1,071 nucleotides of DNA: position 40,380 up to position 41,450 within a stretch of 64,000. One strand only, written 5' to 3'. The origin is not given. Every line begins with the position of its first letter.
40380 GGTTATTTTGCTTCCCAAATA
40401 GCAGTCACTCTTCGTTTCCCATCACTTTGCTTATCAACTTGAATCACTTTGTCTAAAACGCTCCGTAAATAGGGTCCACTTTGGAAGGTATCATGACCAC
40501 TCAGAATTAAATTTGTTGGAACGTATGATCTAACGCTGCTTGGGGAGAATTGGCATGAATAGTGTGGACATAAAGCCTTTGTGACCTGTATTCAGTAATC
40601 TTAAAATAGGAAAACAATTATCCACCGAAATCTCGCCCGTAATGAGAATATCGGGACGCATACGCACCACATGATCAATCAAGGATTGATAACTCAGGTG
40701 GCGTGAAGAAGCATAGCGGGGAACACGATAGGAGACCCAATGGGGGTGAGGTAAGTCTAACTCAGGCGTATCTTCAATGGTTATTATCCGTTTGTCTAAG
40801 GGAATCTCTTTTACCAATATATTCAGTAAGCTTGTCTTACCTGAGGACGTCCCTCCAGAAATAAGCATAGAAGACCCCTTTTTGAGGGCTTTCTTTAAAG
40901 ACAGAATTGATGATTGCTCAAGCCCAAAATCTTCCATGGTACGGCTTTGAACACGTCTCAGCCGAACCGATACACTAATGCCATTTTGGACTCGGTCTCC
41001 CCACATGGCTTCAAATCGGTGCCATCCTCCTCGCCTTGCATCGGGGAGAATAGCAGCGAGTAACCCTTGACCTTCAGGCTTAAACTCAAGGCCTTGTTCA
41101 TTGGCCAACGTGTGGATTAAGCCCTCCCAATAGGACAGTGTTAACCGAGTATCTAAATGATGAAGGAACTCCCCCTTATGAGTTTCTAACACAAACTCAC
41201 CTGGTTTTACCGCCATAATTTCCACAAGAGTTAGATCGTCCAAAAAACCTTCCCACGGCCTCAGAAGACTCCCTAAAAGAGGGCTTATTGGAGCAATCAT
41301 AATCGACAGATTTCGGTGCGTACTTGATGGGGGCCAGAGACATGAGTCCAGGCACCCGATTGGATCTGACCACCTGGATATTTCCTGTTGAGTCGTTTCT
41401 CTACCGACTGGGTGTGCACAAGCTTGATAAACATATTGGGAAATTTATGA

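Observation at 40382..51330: Complete VirB-type T4SS operon with an extra 750-aa Cys-rich gene translationally coupled between virB10 and virB11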

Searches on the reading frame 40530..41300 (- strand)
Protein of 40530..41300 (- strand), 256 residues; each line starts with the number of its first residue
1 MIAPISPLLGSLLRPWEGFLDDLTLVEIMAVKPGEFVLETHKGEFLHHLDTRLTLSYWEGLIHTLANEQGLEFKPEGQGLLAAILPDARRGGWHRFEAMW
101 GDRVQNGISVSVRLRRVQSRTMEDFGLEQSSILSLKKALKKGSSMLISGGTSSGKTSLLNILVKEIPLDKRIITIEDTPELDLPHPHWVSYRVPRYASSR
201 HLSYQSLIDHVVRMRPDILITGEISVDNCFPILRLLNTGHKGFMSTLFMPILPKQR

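Call 4: search_protein_families(library=pfam, proteins=[window:40530-41300:-], max_evalue=0.01)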
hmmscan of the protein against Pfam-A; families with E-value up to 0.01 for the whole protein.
window:40530-41300:- (256 aa): 2 families
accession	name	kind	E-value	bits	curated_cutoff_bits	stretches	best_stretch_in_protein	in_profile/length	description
PF00437.27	T2SSE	-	1.6e-21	76.8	24.9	1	107-247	104-243/370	Type II/IV secretion system protein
PF13191.12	AAA_16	-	0.0062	17.5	32.6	0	131-210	11-81/167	AAA ATPase domain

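Call 6: search_protein_families(library=ncbifam, proteins=[window:40530-41300:-], max_evalue=0.01)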
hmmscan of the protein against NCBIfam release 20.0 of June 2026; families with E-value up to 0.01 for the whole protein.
window:40530-41300:- (256 aa): 19 families
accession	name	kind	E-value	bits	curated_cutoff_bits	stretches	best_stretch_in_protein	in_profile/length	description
TIGR02788.1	VirB11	equivalog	6.1e-34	117.4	249.95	1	135-247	137-250/308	P-type DNA transfer ATPase VirB11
TIGR03819.1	heli_sec_ATPase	hypoth_equivalog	5e-29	101.6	373.15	1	87-247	119-285/340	TadA family conjugal transfer-associated ATPase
NF010475.0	PRK13900.1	equivalog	1.1e-26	93.7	389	1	134-248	152-268/333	type IV secretion system ATPase VirB11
TIGR02782.1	TrbB_P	equivalog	3.2e-24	85.8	304.55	1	19-247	17-240/303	P-type conjugative transfer ATPase TrbB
NF010425.0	PRK13851.1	equivalog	5.9e-19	68.1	461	1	136-247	156-268/344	type IV secretion system protein VirB11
NF010469.0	PRK13894.1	subfamily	2e-18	66.8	508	1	19-248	30-253/320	conjugal transfer ATPase TrbB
NF058587.1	archaellum_moto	equivalog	9.3e-17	60.9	550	1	138-246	271-380/527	archaellum flagellar ATPase motor FlaI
NF010407.0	PRK13833.1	subfamily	1.1e-16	61.1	499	1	20-247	26-247/323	conjugal transfer protein TrbB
NF053672.1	bindosome_BasE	exception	1.6e-15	56.8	1000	1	146-243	274-373/512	bindosome assembly system ATPase subunit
NF041000.1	ATPase_ComGA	equivalog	2.6e-13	49.6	300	1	108-224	94-207/267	competence type IV pilus ATPase ComGA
TIGR01420.1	pilT_fam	subfamily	9.4e-08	31.6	319.1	1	106-247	89-227/343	PilT/PilU family type 4a pilus ATPase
NF007755.0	PRK10436.1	equivalog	9.6e-08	31.1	617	1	104-247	178-320/465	type II secretion system protein GspE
TIGR02533.1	type_II_gspE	equivalog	2.3e-06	26.6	630.25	1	109-225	207-322/486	type II secretion system ATPase GspE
TIGR02525.1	plasmid_TraJ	equivalog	3.5e-06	26.2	368.3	1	103-230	113-240/372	plasmid transfer ATPase TraJ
TIGR02538.1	type_IV_pilB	equivalog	1.5e-05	23.9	675.65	1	121-225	294-395/564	type IV-A pilus assembly ATPase PilB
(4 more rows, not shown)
